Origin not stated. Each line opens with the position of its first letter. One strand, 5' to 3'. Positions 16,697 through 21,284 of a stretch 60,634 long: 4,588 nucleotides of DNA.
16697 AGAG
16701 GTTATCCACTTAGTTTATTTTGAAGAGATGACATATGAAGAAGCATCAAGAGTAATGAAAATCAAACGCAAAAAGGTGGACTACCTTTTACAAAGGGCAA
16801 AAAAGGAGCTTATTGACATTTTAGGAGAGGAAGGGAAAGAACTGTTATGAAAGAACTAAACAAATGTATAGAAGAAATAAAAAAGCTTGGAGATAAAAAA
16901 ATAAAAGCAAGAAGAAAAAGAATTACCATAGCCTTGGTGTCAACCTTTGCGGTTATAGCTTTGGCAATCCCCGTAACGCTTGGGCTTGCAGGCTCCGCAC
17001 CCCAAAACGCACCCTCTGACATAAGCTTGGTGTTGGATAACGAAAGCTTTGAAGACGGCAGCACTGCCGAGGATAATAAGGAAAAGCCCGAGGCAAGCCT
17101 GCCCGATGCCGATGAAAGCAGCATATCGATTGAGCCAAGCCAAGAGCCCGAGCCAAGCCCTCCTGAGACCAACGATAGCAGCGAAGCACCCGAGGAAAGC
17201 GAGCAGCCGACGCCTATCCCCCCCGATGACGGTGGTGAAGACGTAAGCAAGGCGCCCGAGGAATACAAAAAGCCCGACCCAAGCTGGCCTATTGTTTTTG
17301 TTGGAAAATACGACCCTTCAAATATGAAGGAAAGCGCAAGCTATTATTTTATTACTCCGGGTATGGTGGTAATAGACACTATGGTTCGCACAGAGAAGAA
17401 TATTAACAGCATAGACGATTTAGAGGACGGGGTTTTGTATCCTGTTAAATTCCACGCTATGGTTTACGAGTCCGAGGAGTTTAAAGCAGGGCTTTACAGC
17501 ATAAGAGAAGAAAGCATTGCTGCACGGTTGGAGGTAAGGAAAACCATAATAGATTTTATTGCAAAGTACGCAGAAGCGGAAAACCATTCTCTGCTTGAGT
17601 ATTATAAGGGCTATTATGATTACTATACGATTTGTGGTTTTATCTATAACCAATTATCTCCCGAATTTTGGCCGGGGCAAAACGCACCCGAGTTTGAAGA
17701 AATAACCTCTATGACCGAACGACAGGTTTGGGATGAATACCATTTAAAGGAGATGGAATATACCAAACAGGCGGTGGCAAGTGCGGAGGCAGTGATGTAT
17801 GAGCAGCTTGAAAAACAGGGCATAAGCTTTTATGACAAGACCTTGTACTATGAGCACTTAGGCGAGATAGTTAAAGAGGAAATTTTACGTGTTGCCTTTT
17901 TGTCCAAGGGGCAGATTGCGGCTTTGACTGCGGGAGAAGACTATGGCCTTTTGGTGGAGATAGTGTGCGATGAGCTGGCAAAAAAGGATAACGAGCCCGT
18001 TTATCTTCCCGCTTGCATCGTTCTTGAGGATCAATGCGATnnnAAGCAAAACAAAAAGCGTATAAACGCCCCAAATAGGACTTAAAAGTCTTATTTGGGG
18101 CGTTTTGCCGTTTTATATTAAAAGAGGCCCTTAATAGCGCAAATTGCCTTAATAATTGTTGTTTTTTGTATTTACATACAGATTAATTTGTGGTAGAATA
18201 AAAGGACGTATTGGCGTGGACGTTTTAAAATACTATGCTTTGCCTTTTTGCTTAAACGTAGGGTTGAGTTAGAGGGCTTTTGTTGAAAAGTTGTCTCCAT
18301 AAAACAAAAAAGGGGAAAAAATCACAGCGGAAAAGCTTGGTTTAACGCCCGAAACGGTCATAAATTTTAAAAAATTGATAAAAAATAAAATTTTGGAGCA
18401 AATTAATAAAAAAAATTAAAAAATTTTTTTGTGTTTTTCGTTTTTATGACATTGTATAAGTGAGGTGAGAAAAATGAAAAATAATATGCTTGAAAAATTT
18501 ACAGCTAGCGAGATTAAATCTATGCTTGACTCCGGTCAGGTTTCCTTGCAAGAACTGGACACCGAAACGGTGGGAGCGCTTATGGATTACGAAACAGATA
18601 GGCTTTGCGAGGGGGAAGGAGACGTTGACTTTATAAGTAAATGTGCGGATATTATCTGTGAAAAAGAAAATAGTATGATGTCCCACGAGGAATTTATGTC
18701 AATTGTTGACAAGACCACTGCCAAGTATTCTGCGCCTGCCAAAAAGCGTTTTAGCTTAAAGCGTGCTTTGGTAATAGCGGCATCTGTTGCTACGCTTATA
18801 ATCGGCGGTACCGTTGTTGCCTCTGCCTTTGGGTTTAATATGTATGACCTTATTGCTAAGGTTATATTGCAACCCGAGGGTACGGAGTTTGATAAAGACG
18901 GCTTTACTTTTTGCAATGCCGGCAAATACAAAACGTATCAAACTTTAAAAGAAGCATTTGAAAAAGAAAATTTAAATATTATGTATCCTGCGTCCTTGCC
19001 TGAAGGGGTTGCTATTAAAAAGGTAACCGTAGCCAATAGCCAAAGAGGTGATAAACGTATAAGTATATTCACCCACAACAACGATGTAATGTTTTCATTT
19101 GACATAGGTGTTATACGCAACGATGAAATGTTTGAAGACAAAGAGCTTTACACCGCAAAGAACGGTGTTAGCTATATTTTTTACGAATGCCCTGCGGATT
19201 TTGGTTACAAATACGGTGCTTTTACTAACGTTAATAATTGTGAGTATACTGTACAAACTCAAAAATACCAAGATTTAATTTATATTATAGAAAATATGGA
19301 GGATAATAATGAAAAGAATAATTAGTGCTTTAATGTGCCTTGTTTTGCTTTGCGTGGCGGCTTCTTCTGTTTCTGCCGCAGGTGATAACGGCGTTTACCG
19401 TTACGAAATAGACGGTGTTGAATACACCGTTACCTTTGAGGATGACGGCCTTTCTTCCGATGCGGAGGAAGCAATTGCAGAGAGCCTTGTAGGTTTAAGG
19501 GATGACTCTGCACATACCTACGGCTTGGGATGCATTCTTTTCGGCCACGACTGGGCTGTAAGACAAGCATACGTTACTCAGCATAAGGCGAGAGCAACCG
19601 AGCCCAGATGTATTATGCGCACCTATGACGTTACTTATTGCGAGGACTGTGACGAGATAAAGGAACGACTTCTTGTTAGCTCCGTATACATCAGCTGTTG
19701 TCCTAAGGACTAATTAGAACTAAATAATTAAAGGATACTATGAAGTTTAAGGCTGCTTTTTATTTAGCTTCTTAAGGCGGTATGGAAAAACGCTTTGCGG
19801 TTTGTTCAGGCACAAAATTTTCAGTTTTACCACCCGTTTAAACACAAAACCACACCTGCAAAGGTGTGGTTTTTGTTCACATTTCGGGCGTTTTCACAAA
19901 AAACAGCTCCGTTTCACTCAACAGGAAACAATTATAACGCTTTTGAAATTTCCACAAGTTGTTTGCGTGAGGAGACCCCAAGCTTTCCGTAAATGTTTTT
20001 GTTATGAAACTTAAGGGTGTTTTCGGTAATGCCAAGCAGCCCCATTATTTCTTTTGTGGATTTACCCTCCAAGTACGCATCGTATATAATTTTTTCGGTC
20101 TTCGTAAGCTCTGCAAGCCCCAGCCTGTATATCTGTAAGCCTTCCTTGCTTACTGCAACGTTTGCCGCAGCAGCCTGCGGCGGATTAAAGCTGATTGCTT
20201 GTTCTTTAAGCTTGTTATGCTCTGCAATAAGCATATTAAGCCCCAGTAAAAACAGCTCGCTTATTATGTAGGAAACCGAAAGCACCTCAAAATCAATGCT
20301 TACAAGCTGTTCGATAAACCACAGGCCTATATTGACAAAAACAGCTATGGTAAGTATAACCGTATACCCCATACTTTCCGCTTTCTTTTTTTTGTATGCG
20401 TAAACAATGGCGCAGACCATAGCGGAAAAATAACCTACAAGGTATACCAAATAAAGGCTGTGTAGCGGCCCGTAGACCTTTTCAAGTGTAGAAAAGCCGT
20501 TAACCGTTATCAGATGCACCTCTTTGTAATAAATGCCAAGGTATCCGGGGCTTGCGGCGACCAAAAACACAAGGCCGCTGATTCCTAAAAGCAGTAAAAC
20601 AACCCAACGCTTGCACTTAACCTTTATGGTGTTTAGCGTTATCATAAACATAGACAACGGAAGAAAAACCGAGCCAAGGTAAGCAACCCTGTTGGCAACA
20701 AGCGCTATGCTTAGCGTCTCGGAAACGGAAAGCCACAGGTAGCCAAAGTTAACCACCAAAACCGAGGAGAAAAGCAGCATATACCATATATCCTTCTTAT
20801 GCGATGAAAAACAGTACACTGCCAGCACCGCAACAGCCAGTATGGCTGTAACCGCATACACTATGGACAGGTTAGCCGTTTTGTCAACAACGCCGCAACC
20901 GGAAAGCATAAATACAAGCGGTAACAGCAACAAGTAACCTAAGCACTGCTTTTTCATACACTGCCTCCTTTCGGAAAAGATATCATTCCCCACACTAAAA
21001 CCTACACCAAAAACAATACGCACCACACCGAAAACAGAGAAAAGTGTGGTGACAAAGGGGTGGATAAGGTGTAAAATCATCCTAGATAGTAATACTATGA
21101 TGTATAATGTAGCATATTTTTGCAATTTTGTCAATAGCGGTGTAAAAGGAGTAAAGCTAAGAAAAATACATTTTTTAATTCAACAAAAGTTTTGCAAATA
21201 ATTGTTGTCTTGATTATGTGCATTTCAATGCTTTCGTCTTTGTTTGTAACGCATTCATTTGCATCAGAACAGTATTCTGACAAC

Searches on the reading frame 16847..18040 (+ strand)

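Call 20: search_protein_families(library=pfam, proteins=[window:16847-18040:+], max_evalue=0.001)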
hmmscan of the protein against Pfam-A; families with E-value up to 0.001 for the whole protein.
window:16847-18040:+ (398 aa): 0 families

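Call 58: search_protein_families(library=ncbifam, proteins=[window:16847-18040:+], max_evalue=0.01)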
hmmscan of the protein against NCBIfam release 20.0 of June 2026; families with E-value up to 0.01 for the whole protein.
window:16847-18040:+ (398 aa): 1 family
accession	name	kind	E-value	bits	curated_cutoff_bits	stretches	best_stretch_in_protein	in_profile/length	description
TIGR04526.1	predic_Ig_block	subfamily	0.00053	19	150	1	21-288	2-241/693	putative immunoglobulin-blocking virulence protein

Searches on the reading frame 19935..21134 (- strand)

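Call 20: search_protein_families(library=pfam, proteins=[window:19935-21134:-], max_evalue=0.001)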
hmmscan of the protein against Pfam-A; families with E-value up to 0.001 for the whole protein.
window:19935-21134:- (400 aa): 2 families
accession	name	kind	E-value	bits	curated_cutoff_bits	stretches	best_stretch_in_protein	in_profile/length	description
PF16927.11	HisKA_7TM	-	8.3e-13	49.1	28.6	1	96-295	4-209/224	N-terminal 7TM region of histidine kinase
PF00196.25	GerE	-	4.8e-12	45.8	23.5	1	342-395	2-55/57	Bacterial regulatory proteins, luxR family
